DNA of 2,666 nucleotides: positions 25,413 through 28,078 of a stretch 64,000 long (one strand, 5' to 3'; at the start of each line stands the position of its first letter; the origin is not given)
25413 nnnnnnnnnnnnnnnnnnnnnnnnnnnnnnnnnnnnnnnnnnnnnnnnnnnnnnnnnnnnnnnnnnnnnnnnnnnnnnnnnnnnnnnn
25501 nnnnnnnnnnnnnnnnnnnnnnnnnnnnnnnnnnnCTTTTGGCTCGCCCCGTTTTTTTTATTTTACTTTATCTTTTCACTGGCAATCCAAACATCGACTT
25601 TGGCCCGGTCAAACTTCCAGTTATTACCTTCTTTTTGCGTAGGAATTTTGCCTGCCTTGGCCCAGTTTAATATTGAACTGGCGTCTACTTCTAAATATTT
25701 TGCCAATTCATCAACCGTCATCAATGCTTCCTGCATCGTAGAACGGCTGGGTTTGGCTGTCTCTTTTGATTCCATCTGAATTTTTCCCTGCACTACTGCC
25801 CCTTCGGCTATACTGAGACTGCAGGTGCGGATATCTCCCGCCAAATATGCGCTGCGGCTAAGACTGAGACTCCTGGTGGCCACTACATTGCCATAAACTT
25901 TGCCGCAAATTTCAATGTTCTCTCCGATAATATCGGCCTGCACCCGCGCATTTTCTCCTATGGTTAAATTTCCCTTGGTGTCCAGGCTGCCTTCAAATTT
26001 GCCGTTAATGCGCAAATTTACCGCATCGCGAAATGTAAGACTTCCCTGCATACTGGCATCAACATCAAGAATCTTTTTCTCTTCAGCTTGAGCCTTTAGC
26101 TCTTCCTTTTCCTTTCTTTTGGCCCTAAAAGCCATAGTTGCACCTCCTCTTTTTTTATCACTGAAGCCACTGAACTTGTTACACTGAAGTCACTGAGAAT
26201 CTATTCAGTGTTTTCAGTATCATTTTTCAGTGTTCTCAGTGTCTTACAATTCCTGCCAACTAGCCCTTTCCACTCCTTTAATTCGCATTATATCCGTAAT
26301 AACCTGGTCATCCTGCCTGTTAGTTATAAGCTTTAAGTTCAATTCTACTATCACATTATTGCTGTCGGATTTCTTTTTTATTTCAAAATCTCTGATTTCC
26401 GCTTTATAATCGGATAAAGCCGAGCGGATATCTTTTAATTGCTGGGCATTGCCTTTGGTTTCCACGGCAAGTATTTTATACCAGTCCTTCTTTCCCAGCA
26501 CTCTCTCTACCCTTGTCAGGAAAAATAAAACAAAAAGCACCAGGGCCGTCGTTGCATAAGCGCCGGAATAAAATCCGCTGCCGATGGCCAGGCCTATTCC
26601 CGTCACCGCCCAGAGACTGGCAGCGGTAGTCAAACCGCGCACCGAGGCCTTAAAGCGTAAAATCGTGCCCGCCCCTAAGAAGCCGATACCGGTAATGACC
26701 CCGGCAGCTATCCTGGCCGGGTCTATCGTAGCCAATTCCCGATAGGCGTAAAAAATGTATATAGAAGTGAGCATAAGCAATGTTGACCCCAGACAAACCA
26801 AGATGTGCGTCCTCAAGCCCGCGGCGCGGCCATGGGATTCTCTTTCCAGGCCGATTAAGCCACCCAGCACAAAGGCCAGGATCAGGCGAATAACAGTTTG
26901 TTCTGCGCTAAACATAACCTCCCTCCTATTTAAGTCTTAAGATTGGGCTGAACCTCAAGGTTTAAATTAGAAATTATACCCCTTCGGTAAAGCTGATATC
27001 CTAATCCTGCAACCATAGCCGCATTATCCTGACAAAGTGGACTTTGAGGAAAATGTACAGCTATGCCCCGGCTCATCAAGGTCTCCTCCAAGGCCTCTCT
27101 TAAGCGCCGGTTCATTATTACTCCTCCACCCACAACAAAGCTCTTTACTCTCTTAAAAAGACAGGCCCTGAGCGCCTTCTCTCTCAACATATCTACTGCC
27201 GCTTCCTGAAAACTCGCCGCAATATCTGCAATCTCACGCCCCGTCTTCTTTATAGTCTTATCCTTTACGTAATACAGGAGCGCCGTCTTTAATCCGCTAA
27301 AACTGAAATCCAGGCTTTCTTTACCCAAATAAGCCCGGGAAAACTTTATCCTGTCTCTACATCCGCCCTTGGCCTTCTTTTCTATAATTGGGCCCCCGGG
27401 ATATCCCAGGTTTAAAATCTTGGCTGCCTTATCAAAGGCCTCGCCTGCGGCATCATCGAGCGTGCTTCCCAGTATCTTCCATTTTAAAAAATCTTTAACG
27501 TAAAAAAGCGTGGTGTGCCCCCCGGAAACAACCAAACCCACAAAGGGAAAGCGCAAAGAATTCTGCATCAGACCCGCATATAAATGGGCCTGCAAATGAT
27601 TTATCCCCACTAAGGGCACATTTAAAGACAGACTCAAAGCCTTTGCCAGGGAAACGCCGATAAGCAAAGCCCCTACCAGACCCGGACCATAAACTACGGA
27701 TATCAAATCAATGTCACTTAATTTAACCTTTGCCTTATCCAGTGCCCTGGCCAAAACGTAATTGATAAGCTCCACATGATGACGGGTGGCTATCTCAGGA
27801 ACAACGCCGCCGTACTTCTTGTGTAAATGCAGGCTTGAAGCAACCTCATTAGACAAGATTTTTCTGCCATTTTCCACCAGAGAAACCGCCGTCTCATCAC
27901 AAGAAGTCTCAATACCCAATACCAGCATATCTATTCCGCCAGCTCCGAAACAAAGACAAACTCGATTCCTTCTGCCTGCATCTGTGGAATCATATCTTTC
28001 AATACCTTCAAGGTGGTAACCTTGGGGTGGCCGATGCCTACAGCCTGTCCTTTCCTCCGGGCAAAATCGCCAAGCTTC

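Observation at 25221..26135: Bactofilin fused to an excisionase-type HTH, next to a membrane-anchored HTH paralogue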

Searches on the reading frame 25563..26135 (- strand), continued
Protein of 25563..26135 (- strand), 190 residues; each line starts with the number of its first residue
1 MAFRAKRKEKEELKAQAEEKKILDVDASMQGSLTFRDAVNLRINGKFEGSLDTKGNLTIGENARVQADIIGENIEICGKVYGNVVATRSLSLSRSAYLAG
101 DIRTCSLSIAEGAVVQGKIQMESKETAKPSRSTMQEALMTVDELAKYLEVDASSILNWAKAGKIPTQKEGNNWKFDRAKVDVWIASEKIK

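Call 62: find_homologous_proteins(query=P0281, max_evalue=1e-10)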
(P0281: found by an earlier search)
Query P0281 (188 aa): 11 proteins with E <= 1e-10 among 144 candidates.
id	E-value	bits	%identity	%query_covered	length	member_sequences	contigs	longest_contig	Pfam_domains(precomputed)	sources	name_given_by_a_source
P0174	1.2e-106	372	94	98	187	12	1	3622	PF12728.14,PF04519.20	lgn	-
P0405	4.0e-87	309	79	98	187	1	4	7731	PF12728.14,PF04519.20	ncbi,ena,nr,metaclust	ncbi:MAG: hypothetical protein A3G38_03000 [Omnitrophica WOR_2 bacterium RIFCSPLOWO2_12_FULL_51_8]|n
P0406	2.9e-82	293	72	100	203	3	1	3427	PF12728.14,PF04519.20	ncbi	-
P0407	1.3e-70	255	63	95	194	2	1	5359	PF12728.14,PF04519.20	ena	-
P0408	5.9e-69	249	67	94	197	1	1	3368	PF12728.14,PF04519.20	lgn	-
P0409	2.6e-66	241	62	96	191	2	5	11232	PF12728.14,PF04519.20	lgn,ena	-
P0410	7.1e-66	239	62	98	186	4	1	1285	PF12728.14,PF04519.20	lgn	-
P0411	1.5e-64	235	62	94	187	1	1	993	PF12728.14,PF04519.20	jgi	jgi:excisionase family DNA binding protein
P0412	3.0e-63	231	62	93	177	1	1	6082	PF12728.14,PF04519.20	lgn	-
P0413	4.2e-52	195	85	57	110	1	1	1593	PF12728.14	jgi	-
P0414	4.1e-37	146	70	53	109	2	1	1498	PF12728.14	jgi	-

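Call 63: find_encoding_contigs(protein=P0409, flank=8000, max_places=2)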
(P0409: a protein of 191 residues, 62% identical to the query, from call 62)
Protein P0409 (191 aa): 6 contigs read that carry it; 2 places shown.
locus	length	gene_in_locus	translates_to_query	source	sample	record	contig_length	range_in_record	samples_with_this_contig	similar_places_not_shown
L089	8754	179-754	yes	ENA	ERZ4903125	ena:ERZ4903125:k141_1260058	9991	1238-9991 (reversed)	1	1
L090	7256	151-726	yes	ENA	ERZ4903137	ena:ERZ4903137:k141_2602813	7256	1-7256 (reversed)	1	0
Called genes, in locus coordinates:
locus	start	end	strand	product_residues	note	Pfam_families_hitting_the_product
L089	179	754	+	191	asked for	PF04519:Bactofilin, PF12728:HTH_17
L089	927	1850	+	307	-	PF00512:HisKA, PF02518:HATPase_c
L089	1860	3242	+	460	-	PF00072:Response_reg, PF00158:Sigma54_activat, PF14532:Sigma54_activ_2, PF00004:AAA (weak), PF07724:AAA_2, PF07728:AAA_5, PF25601:AAA_lid_14, PF02954:HTH_8, +1 more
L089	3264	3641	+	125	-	PF00072:Response_reg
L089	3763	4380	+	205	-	-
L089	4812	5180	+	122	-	PF13650:Asp_protease_2 (weak), PF13975:gag-asp_proteas (weak)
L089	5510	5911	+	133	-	PF00072:Response_reg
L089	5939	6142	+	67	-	PF00741:Gas_vesicle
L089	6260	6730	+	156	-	-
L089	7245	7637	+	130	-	-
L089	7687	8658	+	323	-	PF00004:AAA (faint), PF00910:RNA_helicase (faint), PF07728:AAA_5, PF07726:AAA_3 (weak)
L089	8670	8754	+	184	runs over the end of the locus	-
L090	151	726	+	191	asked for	PF04519:Bactofilin, PF12728:HTH_17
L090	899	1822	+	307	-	PF00512:HisKA, PF02518:HATPase_c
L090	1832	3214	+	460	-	PF00072:Response_reg, PF00158:Sigma54_activat, PF14532:Sigma54_activ_2, PF00004:AAA (weak), PF07724:AAA_2, PF07728:AAA_5, PF25601:AAA_lid_14, PF02954:HTH_8, +1 more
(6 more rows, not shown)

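Call 64: find_encoding_contigs(protein=P0405, flank=8000, max_places=1)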
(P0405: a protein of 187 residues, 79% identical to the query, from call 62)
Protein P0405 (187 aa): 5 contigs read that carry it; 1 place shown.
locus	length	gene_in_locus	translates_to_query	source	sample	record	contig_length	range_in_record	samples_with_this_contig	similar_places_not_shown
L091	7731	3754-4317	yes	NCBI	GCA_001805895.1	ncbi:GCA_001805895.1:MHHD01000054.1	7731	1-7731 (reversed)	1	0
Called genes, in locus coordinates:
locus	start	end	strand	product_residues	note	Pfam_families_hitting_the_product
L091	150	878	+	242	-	-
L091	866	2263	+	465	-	PF00142:Fer4_NifH (weak), PF01656:CbiA, PF02374:ArsA_ATPase (faint), PF06564:CBP_BcsQ, PF09140:MipZ, PF10609:ParA (weak), PF13614:AAA_31, PF16561:AMPK1_CBM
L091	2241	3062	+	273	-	-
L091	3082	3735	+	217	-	-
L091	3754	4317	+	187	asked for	PF04519:Bactofilin, PF12728:HTH_17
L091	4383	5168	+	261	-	PF05552:MS_channel_1st_1 (weak)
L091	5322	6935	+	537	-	PF00989:PAS (weak), PF13188:PAS_8 (faint), PF08447:PAS_3 (faint), PF00989:PAS, PF08448:PAS_4, PF13426:PAS_9, PF00512:HisKA, PF02518:HATPase_c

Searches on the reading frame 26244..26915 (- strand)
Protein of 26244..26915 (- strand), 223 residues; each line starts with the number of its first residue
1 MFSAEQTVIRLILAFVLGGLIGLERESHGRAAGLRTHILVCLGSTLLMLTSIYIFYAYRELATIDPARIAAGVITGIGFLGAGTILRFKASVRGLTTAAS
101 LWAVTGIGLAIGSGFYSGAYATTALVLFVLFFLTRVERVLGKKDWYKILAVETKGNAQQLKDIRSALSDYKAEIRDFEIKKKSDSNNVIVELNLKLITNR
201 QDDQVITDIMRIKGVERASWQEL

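Call 3: search_protein_families(library=pfam, proteins=[window:26244-26915:-], max_evalue=0.1)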
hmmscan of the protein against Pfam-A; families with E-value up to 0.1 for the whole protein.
window:26244-26915:- (223 aa): 3 families
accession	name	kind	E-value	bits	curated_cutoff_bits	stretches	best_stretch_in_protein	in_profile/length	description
PF02308.21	MgtC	-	3.7e-41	140.7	31.4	1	11-138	1-120/121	MgtC family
PF13291.12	ACT_4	-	0.00011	23.3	27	1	150-218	10-78/80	ACT domain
PF24380.1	DUF7536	-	0.059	14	27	1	96-151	12-67/91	Family of unknown function (DUF7536)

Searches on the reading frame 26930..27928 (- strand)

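Call 66: search_protein_families(library=pfam, proteins=[window:26930-27928:-], max_evalue=0.001)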
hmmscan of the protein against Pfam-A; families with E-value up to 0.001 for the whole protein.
window:26930-27928:- (332 aa): 2 families
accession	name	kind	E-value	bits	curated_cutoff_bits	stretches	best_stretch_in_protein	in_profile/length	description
PF00814.31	TsaD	-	1e-89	301.2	24.8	1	23-307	1-263/264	tRNA N6-adenosine threonylcarbamoyltransferase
PF22521.2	HypF_C_2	-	4.5e-08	33.6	27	1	228-301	161-234/241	Carbamoyltransferase, Kae1-like Domain, second subdomain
